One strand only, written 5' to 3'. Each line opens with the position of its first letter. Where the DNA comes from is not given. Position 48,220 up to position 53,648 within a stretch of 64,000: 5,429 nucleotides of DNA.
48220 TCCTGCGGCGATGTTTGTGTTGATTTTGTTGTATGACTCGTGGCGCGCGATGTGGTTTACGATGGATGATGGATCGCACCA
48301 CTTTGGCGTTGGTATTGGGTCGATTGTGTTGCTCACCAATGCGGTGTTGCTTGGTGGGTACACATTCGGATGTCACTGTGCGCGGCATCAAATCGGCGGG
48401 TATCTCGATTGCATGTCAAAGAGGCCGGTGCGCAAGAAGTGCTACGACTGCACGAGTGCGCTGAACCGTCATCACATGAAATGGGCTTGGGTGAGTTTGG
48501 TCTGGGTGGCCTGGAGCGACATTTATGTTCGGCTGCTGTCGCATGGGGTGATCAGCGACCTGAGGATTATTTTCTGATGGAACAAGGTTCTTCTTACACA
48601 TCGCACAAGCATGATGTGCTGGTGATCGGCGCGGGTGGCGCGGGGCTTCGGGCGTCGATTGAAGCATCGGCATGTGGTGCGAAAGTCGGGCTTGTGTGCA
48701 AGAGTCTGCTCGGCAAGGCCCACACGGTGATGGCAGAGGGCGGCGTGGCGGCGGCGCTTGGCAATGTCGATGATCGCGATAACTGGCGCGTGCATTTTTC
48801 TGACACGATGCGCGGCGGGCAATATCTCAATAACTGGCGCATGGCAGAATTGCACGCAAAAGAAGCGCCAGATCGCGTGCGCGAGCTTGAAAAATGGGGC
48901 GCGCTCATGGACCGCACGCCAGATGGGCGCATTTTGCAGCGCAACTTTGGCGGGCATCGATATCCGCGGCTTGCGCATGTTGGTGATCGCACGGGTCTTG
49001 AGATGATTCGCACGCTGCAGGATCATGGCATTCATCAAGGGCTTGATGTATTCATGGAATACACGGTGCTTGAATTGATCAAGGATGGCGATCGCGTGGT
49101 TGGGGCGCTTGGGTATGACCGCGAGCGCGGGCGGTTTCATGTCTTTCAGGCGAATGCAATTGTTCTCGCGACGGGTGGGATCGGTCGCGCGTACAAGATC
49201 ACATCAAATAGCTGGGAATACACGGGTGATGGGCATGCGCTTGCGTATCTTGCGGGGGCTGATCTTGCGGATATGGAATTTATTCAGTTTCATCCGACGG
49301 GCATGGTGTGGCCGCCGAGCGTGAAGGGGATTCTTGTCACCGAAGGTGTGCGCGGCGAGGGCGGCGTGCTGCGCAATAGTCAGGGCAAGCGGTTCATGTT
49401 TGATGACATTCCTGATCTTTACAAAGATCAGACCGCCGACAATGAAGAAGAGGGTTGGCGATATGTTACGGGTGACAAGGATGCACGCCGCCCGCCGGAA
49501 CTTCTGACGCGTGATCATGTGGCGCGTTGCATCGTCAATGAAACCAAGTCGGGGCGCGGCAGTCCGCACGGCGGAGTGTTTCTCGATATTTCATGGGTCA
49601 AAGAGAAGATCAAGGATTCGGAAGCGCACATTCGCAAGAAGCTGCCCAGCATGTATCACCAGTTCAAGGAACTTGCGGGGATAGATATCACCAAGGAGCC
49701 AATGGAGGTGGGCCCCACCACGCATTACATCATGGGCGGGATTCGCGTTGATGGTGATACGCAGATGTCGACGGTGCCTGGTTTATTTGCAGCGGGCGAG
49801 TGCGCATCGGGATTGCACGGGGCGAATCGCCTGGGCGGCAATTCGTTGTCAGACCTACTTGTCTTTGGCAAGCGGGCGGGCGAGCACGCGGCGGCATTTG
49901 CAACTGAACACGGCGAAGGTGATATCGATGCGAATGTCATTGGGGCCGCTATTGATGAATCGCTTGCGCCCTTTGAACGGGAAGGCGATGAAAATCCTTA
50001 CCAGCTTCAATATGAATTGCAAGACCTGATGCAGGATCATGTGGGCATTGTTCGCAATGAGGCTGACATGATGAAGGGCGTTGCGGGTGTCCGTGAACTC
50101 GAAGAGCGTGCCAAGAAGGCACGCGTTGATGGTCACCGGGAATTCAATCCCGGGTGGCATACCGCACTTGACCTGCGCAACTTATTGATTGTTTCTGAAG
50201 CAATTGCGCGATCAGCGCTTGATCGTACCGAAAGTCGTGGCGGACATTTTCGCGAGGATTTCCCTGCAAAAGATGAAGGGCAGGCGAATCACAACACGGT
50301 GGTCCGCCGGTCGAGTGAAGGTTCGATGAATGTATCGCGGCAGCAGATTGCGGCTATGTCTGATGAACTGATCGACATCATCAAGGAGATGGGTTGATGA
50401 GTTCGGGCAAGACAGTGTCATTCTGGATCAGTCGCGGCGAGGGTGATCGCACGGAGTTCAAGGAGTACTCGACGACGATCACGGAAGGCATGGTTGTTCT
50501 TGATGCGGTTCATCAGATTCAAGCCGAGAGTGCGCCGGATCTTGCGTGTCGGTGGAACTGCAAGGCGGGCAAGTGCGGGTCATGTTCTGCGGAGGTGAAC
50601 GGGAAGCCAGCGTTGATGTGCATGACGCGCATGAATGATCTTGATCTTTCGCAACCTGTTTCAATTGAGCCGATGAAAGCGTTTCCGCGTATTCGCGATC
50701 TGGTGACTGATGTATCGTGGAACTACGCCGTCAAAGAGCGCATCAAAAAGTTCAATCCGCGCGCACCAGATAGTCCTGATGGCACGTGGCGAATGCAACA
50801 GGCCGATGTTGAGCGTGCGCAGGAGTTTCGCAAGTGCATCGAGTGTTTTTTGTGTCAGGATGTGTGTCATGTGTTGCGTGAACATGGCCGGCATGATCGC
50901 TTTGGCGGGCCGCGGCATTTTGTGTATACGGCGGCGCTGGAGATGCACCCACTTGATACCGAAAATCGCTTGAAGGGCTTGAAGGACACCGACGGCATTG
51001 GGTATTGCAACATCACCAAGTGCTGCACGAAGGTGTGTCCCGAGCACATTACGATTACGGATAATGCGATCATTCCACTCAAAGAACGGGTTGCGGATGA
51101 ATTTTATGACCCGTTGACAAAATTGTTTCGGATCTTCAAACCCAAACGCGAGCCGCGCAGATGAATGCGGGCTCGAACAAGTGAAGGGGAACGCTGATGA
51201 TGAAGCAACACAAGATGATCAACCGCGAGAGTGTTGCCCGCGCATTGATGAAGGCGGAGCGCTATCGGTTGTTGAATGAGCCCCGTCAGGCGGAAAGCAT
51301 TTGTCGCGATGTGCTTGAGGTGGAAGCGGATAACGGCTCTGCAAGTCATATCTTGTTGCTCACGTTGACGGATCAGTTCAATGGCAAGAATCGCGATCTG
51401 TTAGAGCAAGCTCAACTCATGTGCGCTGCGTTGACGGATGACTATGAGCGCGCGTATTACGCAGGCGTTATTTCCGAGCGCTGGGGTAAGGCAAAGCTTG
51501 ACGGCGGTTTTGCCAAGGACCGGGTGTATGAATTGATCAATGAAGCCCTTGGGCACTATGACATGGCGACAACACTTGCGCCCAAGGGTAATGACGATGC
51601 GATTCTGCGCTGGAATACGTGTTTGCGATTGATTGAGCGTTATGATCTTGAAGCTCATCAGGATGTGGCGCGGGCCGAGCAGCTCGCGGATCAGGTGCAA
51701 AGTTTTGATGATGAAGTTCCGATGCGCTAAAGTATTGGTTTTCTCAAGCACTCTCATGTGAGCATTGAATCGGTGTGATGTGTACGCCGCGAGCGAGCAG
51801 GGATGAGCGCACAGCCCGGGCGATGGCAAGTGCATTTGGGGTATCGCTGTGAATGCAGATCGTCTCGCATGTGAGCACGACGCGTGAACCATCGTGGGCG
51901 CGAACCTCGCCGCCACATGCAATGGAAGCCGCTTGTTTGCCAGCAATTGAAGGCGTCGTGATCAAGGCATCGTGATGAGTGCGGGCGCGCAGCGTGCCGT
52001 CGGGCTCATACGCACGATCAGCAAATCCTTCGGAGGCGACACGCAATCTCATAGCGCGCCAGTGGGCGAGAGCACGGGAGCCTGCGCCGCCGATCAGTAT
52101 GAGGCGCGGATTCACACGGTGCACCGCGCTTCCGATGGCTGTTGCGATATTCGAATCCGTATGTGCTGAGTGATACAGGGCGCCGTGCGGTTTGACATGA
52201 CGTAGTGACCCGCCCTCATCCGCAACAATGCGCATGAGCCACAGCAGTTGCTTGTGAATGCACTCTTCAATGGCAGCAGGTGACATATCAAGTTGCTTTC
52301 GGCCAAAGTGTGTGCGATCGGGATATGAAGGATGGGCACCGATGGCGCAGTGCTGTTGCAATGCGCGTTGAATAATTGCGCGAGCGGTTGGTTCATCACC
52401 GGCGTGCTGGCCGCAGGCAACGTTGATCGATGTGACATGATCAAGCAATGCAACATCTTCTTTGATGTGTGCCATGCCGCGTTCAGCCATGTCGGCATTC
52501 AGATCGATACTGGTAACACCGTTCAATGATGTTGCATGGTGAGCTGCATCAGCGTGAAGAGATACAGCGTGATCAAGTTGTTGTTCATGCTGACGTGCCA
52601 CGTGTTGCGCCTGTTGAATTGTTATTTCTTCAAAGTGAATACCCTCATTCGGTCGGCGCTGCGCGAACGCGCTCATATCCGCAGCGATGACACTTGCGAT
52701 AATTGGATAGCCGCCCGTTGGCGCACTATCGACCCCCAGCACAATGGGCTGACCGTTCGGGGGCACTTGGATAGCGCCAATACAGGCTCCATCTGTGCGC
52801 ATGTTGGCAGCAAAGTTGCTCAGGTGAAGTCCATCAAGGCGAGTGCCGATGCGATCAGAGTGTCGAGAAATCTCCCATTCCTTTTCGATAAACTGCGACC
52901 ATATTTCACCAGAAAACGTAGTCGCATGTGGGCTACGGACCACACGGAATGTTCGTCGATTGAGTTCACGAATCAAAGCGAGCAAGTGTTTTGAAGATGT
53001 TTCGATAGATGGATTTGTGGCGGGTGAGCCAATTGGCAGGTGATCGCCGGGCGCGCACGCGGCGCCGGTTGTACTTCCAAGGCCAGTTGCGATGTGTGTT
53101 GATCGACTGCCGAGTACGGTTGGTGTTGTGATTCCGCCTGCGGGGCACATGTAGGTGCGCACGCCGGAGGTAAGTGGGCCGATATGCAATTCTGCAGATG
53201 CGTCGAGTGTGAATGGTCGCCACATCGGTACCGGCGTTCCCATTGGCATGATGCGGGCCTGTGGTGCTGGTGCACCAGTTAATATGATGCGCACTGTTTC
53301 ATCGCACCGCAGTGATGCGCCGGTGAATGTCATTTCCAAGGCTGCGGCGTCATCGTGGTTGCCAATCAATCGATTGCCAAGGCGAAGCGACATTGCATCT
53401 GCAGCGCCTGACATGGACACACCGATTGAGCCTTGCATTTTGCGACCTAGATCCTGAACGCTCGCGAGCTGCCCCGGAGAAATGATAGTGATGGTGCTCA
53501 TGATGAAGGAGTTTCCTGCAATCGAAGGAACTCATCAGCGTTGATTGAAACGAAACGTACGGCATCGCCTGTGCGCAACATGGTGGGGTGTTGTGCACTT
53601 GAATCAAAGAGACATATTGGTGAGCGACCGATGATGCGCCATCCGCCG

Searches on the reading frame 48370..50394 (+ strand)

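Call 28: search_protein_families(library=pfam, proteins=[window:48370-50394:+], max_evalue=0.00001)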
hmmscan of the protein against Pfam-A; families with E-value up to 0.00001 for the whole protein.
window:48370-50394:+ (675 aa): 4 families
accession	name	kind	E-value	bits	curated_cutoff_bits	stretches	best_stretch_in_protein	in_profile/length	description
PF00890.30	FAD_binding_2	-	6e-93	312.7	20.4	1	82-493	1-414/414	FAD binding domain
PF02910.25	Succ_DH_flav_C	-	1.8e-28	99.5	20.8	1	549-659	3-115/130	Fumarate reductase flavoprotein C-term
PF07992.20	Pyr_redox_2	-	3e-08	33.9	26.1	0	81-273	1-112/291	Pyridine nucleotide-disulphide oxidoreductase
PF03486.20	HI0933_like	-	8.8e-06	25.8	50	0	81-111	1-31/244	HI0933-like protein Rossmann domain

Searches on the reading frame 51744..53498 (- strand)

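Call 28: search_protein_families(library=pfam, proteins=[window:51744-53498:-], max_evalue=0.00001)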
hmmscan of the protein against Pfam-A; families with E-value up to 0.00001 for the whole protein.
window:51744-53498:- (584 aa): 2 families
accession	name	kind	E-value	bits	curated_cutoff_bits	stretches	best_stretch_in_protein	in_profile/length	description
PF02626.20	CT_A_B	-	4.7e-78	262.9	25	1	25-290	1-260/261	Carboxyltransferase domain, subdomain A and B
PF03746.21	LamB_YcsF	-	1.2e-75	254.7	22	1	331-567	1-238/239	LamB/YcsF family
